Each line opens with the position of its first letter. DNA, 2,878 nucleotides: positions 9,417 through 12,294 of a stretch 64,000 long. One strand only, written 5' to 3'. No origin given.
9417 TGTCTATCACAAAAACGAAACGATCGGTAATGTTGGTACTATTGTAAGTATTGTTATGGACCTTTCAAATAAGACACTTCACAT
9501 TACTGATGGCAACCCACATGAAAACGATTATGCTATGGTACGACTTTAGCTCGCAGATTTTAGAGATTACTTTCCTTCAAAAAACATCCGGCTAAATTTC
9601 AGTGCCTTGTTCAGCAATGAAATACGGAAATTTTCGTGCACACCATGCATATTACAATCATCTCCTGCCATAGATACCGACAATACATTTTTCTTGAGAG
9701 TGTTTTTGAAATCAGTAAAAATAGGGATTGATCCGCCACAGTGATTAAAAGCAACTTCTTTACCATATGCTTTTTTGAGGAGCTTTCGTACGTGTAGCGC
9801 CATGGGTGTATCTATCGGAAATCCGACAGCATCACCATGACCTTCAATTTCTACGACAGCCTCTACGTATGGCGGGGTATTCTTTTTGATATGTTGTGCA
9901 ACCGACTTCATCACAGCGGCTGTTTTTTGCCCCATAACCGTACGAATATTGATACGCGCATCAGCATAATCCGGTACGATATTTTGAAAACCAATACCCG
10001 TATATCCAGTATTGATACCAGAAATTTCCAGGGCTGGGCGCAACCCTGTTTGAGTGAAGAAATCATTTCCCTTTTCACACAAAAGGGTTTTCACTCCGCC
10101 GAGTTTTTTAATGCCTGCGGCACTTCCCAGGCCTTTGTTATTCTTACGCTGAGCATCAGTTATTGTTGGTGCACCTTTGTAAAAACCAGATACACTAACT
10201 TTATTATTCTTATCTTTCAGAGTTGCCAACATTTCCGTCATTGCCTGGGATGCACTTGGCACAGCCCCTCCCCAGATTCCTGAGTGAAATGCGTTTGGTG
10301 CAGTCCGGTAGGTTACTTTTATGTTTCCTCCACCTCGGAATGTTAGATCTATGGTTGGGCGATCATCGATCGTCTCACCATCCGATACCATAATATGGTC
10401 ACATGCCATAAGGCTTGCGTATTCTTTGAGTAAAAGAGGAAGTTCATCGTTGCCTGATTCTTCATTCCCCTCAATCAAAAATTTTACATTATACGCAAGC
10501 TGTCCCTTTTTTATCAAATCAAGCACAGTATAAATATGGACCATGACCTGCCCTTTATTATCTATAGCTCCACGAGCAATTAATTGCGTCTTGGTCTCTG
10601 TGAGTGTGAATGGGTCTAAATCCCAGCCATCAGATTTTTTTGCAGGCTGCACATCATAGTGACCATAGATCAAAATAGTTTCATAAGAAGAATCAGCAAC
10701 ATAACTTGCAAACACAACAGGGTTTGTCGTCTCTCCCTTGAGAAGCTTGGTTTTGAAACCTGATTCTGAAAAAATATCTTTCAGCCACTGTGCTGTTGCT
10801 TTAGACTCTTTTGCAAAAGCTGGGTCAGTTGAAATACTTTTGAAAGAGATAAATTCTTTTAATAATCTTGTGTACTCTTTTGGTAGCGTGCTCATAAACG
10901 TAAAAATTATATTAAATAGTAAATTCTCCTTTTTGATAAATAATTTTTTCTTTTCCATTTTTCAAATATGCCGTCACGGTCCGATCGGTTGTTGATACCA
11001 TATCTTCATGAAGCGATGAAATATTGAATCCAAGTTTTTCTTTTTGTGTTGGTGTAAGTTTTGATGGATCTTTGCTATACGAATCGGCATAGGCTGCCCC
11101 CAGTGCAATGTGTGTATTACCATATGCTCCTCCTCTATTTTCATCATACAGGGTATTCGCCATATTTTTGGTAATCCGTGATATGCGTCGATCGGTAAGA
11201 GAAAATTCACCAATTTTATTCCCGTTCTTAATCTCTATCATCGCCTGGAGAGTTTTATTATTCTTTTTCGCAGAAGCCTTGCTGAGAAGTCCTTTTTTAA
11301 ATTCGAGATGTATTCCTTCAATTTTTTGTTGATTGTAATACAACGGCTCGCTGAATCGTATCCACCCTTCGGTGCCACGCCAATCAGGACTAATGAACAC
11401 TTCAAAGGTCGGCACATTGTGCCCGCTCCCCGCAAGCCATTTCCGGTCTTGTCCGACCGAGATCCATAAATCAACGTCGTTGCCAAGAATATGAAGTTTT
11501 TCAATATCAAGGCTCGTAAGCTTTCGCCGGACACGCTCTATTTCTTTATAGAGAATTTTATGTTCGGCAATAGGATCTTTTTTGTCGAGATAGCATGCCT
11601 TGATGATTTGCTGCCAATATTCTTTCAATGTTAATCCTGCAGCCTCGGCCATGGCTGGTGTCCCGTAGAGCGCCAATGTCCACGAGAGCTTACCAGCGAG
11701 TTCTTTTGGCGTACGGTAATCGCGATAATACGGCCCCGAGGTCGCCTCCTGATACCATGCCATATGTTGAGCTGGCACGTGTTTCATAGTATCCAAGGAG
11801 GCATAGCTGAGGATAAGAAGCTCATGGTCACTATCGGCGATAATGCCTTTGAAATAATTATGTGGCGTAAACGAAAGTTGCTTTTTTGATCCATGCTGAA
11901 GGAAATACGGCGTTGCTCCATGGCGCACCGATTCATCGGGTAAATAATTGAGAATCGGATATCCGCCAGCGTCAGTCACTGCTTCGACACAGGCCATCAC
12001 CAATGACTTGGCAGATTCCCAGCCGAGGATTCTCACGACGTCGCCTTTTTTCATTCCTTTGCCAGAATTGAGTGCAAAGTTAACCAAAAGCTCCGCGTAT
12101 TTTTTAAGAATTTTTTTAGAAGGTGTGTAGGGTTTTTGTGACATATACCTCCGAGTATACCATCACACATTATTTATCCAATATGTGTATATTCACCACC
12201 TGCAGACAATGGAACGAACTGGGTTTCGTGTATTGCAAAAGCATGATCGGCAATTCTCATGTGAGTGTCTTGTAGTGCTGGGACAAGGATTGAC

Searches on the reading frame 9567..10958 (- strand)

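Call 41: search_protein_families(library=pfam, proteins=[window:9567-10958:-], max_evalue=0.001)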
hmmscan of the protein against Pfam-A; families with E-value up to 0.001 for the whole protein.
window:9567-10958:- (463 aa): 2 families
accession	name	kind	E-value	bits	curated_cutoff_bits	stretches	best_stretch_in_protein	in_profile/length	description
PF01546.33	Peptidase_M20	-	7e-23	82.1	24.6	1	96-455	1-199/206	Peptidase family M20/M25/M40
PF07687.19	M20_dimer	-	1.7e-12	47.6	21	1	219-364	13-106/107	Peptidase dimerisation domain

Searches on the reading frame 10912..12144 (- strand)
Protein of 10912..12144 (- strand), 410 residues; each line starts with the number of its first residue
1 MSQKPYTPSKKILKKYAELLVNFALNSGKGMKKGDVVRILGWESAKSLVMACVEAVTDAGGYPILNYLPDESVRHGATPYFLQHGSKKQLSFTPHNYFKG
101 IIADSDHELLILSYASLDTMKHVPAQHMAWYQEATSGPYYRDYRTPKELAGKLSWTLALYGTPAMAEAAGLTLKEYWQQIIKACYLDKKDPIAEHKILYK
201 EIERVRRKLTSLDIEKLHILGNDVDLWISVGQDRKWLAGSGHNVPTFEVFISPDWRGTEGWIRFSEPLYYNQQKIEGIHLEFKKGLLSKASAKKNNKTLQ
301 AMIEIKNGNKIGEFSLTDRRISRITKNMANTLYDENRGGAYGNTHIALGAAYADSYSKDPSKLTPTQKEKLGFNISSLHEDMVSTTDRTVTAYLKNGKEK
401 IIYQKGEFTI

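Call 41: search_protein_families(library=pfam, proteins=[window:10912-12144:-], max_evalue=0.001)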
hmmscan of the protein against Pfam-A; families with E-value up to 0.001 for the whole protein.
window:10912-12144:- (410 aa): 1 family
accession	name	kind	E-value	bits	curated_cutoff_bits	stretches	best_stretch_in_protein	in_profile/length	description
PF02073.20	Peptidase_M29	-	2e-85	287.5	27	1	10-408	2-406/406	Thermophilic metalloprotease (M29)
